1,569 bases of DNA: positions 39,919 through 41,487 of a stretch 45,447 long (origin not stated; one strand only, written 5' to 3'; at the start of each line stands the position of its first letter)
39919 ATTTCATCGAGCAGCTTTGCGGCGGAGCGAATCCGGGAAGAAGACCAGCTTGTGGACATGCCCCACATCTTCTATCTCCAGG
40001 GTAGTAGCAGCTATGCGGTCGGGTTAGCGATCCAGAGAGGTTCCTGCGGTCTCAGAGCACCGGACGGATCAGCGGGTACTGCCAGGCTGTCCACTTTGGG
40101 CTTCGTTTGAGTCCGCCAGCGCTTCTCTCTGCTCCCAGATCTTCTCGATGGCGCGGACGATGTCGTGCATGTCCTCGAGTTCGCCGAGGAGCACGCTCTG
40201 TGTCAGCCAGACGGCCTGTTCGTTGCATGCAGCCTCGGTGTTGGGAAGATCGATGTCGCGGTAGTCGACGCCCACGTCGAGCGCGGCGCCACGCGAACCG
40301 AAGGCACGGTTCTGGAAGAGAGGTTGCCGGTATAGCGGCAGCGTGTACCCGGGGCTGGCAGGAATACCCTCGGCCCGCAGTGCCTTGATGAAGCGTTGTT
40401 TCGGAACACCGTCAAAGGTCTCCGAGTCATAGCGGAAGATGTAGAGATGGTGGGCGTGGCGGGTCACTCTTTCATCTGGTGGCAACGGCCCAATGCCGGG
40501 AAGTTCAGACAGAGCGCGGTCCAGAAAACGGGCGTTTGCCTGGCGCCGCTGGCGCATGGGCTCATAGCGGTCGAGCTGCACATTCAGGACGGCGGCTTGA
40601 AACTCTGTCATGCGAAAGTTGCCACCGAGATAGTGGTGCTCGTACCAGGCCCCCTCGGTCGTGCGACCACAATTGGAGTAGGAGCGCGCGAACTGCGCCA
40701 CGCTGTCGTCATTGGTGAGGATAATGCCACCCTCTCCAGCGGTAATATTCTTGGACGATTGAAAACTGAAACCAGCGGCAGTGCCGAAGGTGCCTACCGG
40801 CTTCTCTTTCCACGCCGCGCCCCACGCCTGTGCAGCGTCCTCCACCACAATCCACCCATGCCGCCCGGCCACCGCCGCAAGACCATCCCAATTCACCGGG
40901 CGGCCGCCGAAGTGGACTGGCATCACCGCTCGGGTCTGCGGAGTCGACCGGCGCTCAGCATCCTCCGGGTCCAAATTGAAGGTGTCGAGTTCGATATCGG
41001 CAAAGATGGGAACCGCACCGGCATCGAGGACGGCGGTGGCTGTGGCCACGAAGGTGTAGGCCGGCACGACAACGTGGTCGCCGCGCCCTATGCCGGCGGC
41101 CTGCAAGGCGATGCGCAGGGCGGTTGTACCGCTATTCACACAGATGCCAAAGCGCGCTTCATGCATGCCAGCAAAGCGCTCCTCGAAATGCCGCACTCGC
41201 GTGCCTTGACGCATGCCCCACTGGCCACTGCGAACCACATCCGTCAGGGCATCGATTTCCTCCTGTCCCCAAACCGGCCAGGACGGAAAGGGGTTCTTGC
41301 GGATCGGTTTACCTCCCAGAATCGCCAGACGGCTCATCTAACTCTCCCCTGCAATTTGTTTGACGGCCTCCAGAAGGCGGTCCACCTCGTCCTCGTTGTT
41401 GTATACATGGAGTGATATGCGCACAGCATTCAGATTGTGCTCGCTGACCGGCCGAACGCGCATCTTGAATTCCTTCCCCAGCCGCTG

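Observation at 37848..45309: Seven-gene minus-strand unit combining a Tat-exported class-V PLP enzyme, a DegT aminotransferase, PfkB kinase, TIM-barrel isomerase, DAO-like oxidase, M50 protease and a DUF62 SAM hydroxide adenosyltransferase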

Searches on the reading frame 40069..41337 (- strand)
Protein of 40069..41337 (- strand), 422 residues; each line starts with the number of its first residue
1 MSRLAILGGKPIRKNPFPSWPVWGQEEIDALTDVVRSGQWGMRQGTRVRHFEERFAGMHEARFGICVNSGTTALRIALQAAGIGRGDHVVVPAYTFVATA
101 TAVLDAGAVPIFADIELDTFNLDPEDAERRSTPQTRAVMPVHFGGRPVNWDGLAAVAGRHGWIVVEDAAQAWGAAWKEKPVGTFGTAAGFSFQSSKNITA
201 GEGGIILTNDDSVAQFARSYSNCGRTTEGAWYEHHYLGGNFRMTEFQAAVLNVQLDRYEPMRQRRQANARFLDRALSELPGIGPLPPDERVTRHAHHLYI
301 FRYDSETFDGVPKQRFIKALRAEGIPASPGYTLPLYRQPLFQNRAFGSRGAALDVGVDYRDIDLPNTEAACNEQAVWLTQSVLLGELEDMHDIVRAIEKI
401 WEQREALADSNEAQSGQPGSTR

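Call 3: search_protein_families(library=pfam, proteins=[window:40069-41337:-])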
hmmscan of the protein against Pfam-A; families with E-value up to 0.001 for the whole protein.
window:40069-41337:- (422 aa): 3 families
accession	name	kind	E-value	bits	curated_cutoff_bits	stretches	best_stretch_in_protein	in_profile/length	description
PF01041.23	DegT_DnrJ_EryC1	-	5.1e-100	335.6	19.8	1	24-349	4-325/360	DegT/DnrJ/EryC1/StrS aminotransferase family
PF01212.27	Beta_elim_lyase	-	1.7e-11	44.4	27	1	46-286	32-275/288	Beta-eliminating lyase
PF00155.27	Aminotran_1_2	-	1.7e-06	28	19.7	1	56-133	52-139/361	Aminotransferase class I and II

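Call 4: search_protein_families(library=ncbifam, proteins=[window:40069-41337:-])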
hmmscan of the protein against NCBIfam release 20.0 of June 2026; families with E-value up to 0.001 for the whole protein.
window:40069-41337:- (422 aa): 10 families
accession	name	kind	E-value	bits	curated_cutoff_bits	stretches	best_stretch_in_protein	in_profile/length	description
TIGR03588.1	PseC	equivalog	1.6e-66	224.8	423.5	1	25-346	11-340/380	UDP-4-amino-4,6-dideoxy-N-acetyl-beta-L-altrosamine transaminase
TIGR04181.1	NHT_00031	hypoth_equivalog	8.2e-61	205.8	420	1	20-347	5-341/359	LegC family aminotransferase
NF008658.2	PRK11658.1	equivalog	5e-59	199.8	631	1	19-327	8-320/379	UDP-4-amino-4-deoxy-L-arabinose aminotransferase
NF008687.0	PRK11706.1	equivalog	1.6e-56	191.7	375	1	21-342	7-330/375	dTDP-4-amino-4,6-dideoxygalactose transaminase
TIGR04427.1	PLP_DesI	equivalog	1.6e-53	182.3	650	1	35-338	41-337/390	dTDP-4-dehydro-6-deoxyglucose aminotransferase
TIGR02379.1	ECA_wecE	subfamily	5.3e-45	153.8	434.85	1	16-337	3-326/376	dTDP-4-amino-4,6-dideoxy-D-glucose transaminase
NF011936.0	PRK15407.1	equivalog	7e-43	146.9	423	2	23-226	44-253/440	lipopolysaccharide biosynthesis protein RfbH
NF005816.0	PRK07682.1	equivalog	5.5e-06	25.3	620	1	49-139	77-168/390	aminotransferase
NF004770.0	PRK06108.1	subfamily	0.00016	20.6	422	1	60-139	95-175/396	pyridoxal phosphate-dependent aminotransferase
NF004769.0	PRK06107.1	equivalog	0.00042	19.2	617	1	54-139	85-171/402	aspartate transaminase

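Call 9: find_encoding_contigs(protein=window:40069-41337:-, flank=10000, max_places=6)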
Protein window:40069-41337:- (422 aa): no gene with exactly this product is on record in the collection.

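Call 33: search_solved_structures(query=window:40069-41337:-, show_alignments=1)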
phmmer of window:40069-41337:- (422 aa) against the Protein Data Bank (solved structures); distinct sequences matched with E-value up to 0.001: 56.
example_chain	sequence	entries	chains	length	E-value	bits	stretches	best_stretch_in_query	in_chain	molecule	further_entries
8gyh_B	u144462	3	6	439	2.4e-67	230.8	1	1-411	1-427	DegT/DnrJ/EryC1/StrS family aminotransferase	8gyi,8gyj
1b9h_A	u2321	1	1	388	6.2e-66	226.1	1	14-394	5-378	PROTEIN (3-AMINO-5-HYDROXYBENZOIC ACID SYNTHASE)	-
1b9i_A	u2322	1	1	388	6.3e-66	226.1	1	14-394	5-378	PROTEIN (3-AMINO-5-HYDROXYBENZOIC ACID SYNTHASE)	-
5w70_A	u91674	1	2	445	1.3e-64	221.8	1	2-402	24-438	L-glutamine:2-deoxy-scyllo-inosose aminotransferase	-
5w71_A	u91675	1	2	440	1.1e-60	208.9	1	15-398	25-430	L-glutamine:2-deoxy-scyllo-inosose aminotransferase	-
2c7t_A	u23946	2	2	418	1.8e-60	208.1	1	16-398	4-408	GLUTAMINE-2-DEOXY-SCYLLO-INOSOSE AMINOTRANSFERASE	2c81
7b0d_A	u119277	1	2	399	1.2e-56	195.5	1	25-343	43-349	Glutamine--scyllo-inositol transaminase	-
7l7x_AAA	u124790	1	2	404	7e-55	189.7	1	9-345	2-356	DegT/DnrJ/EryC1/StrS aminotransferase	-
3bn1_A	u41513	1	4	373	1.3e-52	182.2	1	39-365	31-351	Perosamine synthetase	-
3dr7_A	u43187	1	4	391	1.6e-52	182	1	39-365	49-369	Putative perosamine synthetase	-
3dr4_A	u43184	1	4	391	1.1e-51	179.2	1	39-365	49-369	Putative perosamine synthetase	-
2oga_A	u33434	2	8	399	2.1e-49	171.7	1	30-344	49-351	Transaminase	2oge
1mdo_A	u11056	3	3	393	6.3e-49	170.1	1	16-328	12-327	ArnB aminotransferase | UDP-4-amino-4-deoxy-L-arabinose--oxoglutarate aminotransferase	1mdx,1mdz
8sng_A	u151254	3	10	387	1.3e-48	169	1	19-328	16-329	UDP-4-amino-4-deoxy-L-arabinose--oxoglutarate aminotransferase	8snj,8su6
4oca_A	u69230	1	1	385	4.2e-48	167.4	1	16-328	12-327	UDP-4-amino-4-deoxy-L-arabinose--oxoglutarate aminotransferase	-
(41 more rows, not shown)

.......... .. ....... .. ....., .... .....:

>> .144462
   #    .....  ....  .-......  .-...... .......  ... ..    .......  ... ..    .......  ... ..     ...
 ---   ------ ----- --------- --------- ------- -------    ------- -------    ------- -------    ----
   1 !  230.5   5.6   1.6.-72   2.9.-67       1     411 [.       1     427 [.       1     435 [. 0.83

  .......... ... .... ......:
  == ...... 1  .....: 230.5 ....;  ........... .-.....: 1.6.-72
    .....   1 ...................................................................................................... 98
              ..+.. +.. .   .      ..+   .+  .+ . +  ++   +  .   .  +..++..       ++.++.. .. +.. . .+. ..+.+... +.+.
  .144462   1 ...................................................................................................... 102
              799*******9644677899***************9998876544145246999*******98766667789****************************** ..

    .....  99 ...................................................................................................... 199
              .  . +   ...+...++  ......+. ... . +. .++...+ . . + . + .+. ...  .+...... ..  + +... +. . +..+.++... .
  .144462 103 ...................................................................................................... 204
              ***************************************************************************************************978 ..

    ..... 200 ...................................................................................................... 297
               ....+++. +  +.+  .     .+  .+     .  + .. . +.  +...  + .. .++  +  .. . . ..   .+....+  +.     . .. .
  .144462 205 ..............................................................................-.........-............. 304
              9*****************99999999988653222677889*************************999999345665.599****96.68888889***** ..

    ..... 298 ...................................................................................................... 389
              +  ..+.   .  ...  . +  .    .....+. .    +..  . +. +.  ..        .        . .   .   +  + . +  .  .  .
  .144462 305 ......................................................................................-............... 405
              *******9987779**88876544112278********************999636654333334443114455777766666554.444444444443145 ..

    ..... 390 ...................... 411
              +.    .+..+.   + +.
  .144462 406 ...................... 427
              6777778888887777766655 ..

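Call 37: find_homologous_proteins(query=window:40069-41337:-)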
Query window:40069-41337:- (422 aa): 6852 proteins with E <= 0.001 among 8000 candidates; the best 120 are listed.
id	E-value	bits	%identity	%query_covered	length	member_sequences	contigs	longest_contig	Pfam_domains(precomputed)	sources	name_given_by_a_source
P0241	3.5e-289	977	100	100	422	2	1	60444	PF00155.28,PF01212.28,PF01041.24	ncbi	-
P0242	5.7e-223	758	77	96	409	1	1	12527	PF00155.28,PF01212.28,PF01041.24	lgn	-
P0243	2.8e-222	756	78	96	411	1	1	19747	PF01212.28,PF01041.24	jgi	jgi:dTDP-4-amino-4,6-dideoxygalactose transaminase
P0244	4.8e-215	732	76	97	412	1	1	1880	PF00155.28,PF01212.28,PF01041.24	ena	-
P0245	1.7e-170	586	63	96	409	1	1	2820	PF00155.28,PF00266.26,PF01212.28,PF01041.24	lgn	-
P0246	1.9e-170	585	63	95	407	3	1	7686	PF00155.28,PF01212.28,PF01053.27,PF01041.24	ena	-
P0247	1.5e-169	582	61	96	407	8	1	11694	PF00155.28,PF01212.28,PF01053.27,PF01041.24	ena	-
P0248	8.1e-169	580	63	95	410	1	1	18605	PF00155.28,PF01212.28,PF01041.24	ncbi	-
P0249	6.8e-165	567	61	96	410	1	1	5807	PF00155.28,PF01212.28,PF01041.24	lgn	-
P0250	9.4e-165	567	60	95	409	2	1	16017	PF00155.28,PF01212.28,PF01041.24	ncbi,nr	ncbi:MAG: DegT/DnrJ/EryC1/StrS family aminotransferase [candidate division KSB1 bacterium]|nr:DegT/D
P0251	7.5e-164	564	62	95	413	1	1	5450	PF00155.28,PF01212.28,PF01041.24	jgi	-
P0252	1.6e-163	563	60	97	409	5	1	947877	PF00155.28,PF01212.28,PF01041.24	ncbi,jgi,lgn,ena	jgi:dTDP-4-amino-4,6-dideoxygalactose transaminase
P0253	1.1e-162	560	61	97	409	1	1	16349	PF00155.28,PF01212.28,PF01041.24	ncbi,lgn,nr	ncbi:MAG: DegT/DnrJ/EryC1/StrS family aminotransferase [candidate division KSB1 bacterium]|nr:DegT/D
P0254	1.7e-162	559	60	97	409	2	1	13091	PF01041.24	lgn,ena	-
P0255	1.9e-162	559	59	95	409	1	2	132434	PF00155.28,PF01212.28,PF01053.27,PF01041.24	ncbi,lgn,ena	-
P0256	1.3e-161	556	58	95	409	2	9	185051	PF00155.28,PF01212.28,PF01041.24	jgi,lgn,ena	-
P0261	3.6e-160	552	59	96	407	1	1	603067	PF00155.28,PF00266.26,PF01212.28,PF01041.24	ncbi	-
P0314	5.6e-155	534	60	95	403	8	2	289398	PF00155.28,PF01212.28,PF01041.24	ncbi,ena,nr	ncbi:L-glutamine:2-deoxy-scyllo-inosose aminotransferase [bacterium BMS3Bbin03]|nr:L-glutamine:2-deo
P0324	3.9e-154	532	55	95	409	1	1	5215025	PF01212.28,PF01041.24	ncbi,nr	ncbi:MAG: DegT/DnrJ/EryC1/StrS family aminotransferase [bacterium]|nr:MAG: DegT/DnrJ/EryC1/StrS fami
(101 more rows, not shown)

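Call 38: find_encoding_contigs(protein=P0242, flank=10000, max_places=2)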
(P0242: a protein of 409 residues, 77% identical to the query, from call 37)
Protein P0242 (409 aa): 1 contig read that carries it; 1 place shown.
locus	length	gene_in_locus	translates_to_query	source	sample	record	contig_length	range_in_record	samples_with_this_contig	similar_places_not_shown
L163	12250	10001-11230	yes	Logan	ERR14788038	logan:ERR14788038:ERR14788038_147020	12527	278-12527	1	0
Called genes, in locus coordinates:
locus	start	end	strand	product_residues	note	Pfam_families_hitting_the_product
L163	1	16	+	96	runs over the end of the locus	?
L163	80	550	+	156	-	PF01042:Ribonuc_L-PSP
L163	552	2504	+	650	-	PF00672:HAMP, PF01590:GAF (weak), PF13185:GAF_2 (weak), PF13492:GAF_3 (weak), PF07228:SpoIIE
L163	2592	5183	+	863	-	PF25064:ARM_TT21_5th (faint), PF00515:TPR_1 (faint), PF07719:TPR_2 (faint), PF12569:NatA_aux_su (faint), PF13181:TPR_8 (faint), PF14559:TPR_19 (weak), PF13371:TPR_9 (weak), PF14559:TPR_19 (weak), +9 more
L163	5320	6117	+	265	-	PF01887:SAM_HAT_N, PF20257:SAM_HAT_C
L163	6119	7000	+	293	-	PF02163:Peptidase_M50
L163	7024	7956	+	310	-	PF00294:PfkB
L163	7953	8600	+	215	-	-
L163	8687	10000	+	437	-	PF00266:Aminotran_5, PF01053:Cys_Met_Meta_PP (faint)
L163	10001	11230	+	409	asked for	PF00155:Aminotran_1_2 (faint), PF01041:DegT_DnrJ_EryC1, PF01212:Beta_elim_lyase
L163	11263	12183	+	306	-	PF01261:AP_endonuc_2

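Call 39: find_encoding_contigs(protein=P0248, flank=10000, max_places=2)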
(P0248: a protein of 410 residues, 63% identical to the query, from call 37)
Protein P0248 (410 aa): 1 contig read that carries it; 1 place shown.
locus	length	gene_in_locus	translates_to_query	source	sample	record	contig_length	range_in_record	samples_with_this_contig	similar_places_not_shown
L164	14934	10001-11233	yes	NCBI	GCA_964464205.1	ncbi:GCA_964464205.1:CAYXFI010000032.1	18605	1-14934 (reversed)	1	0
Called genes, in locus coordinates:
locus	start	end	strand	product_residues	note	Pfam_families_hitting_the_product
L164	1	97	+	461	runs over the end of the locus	PF20094:GWxTD_dom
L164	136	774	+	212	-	PF02607:B12-binding_2, PF02310:B12-binding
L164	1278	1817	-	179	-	-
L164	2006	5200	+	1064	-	PF13620:CarboxypepD_reg, PF13715:CarbopepD_reg_2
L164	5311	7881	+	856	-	-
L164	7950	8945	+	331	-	-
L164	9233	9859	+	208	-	PF00702:Hydrolase, PF13419:HAD_2, PF13242:Hydrolase_like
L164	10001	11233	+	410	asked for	PF00155:Aminotran_1_2 (weak), PF01041:DegT_DnrJ_EryC1, PF01212:Beta_elim_lyase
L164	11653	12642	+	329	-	PF01926:MMR_HSR1, PF02421:FeoB_N, PF02824:TGS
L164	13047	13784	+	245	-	PF01925:TauE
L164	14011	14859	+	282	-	PF01261:AP_endonuc_2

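Call 40: find_encoding_contigs(protein=P0314, flank=10000, max_places=2)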
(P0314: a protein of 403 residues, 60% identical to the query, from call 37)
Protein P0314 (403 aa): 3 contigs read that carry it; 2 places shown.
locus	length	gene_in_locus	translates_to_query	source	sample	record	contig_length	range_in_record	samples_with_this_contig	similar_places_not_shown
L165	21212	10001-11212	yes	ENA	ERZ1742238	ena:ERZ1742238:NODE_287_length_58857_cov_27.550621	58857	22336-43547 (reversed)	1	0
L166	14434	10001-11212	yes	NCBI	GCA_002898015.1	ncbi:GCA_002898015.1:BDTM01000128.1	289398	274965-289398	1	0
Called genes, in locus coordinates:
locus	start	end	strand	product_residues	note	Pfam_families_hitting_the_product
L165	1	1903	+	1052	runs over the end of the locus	PF13620:CarboxypepD_reg, PF17802:SpaA (faint), PF13715:CarbopepD_reg_2, PF14905:OMP_b-brl_3 (weak)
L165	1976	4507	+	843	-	-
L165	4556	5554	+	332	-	PF19572:PorV (faint)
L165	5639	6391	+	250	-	PF00106:adh_short, PF08659:KR, PF13561:adh_short_C2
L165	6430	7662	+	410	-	PF01208:URO-D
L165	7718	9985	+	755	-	-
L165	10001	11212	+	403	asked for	PF00155:Aminotran_1_2, PF01041:DegT_DnrJ_EryC1, PF01212:Beta_elim_lyase (weak)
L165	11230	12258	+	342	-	PF01208:URO-D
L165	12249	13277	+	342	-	PF01208:URO-D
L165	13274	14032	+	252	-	PF01738:DLH (weak), PF00561:Abhydrolase_1, PF12146:Hydrolase_4 (weak)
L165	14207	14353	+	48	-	-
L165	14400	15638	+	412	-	PF01053:Cys_Met_Meta_PP (weak), PF01041:DegT_DnrJ_EryC1, PF01212:Beta_elim_lyase (faint)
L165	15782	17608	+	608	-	PF00009:GTP_EFTU, PF22042:EF-G_D2 (weak), PF00679:EFG_C, PF21018:BipA_C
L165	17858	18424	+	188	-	-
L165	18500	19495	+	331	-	PF02012:BNR (faint), PF15899:BNR_6 (faint), PF14870:PSII_BNR, PF15902:Sortilin-Vps10 (weak)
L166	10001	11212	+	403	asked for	PF00155:Aminotran_1_2, PF01041:DegT_DnrJ_EryC1, PF01212:Beta_elim_lyase (weak)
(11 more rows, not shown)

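Call 41: find_encoding_contigs(protein=P0324, flank=10000, max_places=2)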
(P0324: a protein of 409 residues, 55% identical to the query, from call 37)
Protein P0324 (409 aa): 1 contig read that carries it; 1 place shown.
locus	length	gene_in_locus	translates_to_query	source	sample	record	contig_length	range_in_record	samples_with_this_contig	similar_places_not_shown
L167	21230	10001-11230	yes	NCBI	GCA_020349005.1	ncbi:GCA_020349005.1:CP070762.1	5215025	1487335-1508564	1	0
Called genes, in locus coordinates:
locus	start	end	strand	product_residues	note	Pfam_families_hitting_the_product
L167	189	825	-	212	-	PF04140:ICMT, PF04191:PEMT (weak)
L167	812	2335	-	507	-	PF00144:Beta-lactamase, PF13354:Beta-lactamase2 (faint), PF07719:TPR_2 (weak), PF00515:TPR_1 (weak)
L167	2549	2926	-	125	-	PF14534:DUF4440, PF12680:SnoaL_2 (weak)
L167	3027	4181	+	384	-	PF02449:Glyco_hydro_42 (weak)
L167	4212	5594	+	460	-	PF00150:Cellulase (weak), PF02449:Glyco_hydro_42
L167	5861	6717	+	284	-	PF02492:cobW, PF07683:CobW_C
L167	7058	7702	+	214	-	PF01841:Transglut_core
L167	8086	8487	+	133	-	PF13191:AAA_16 (weak), PF20720:nSTAND3 (faint), PF13401:AAA_22 (weak)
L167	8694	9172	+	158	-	PF01261:AP_endonuc_2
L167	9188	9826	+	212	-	PF02607:B12-binding_2, PF02310:B12-binding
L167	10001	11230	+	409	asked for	PF01041:DegT_DnrJ_EryC1, PF01212:Beta_elim_lyase (weak)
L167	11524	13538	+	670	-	PF00963:Cohesin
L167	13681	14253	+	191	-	PF00144:Beta-lactamase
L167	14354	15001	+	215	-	PF07859:Abhydrolase_3, PF20434:BD-FAE, PF00326:Peptidase_S9, PF02230:Abhydrolase_2 (weak)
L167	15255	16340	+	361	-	PF13472:Lipase_GDSL_2 (faint)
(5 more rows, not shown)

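Call 54: find_encoding_contigs(protein=P0252, flank=8000, max_places=3)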
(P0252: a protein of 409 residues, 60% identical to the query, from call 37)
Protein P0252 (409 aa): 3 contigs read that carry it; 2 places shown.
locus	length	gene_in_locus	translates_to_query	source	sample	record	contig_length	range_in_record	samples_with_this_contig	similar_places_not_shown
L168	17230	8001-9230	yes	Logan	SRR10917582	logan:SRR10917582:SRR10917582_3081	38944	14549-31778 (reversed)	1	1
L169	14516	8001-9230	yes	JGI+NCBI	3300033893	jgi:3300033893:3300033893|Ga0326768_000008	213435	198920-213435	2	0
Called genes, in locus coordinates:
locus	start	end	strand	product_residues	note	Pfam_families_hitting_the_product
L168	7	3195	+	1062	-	PF13620:CarboxypepD_reg, PF13715:CarbopepD_reg_2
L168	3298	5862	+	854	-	-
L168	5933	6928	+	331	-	-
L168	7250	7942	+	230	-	PF00702:Hydrolase, PF13419:HAD_2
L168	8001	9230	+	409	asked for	PF00155:Aminotran_1_2 (weak), PF01041:DegT_DnrJ_EryC1, PF01212:Beta_elim_lyase (weak)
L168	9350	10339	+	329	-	PF01926:MMR_HSR1, PF02421:FeoB_N, PF02824:TGS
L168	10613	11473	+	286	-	PF01261:AP_endonuc_2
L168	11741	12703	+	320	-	PF01261:AP_endonuc_2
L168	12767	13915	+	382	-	PF01408:GFO_IDH_MocA, PF03447:NAD_binding_3 (faint), PF22685:Gal80p_C-like (weak), PF02894:GFO_IDH_MocA_C, PF22725:GFO_IDH_MocA_C3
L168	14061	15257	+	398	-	PF07690:MFS_1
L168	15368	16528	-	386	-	PF04055:Radical_SAM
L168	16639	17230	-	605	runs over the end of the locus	PF00501:AMP-binding, PF23562:AMP-binding_C_3 (faint), PF13193:AMP-binding_C (weak)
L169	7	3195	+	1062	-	PF13620:CarboxypepD_reg, PF13715:CarbopepD_reg_2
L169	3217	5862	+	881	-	-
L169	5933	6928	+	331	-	-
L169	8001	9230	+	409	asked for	PF00155:Aminotran_1_2 (weak), PF01041:DegT_DnrJ_EryC1, PF01212:Beta_elim_lyase (weak)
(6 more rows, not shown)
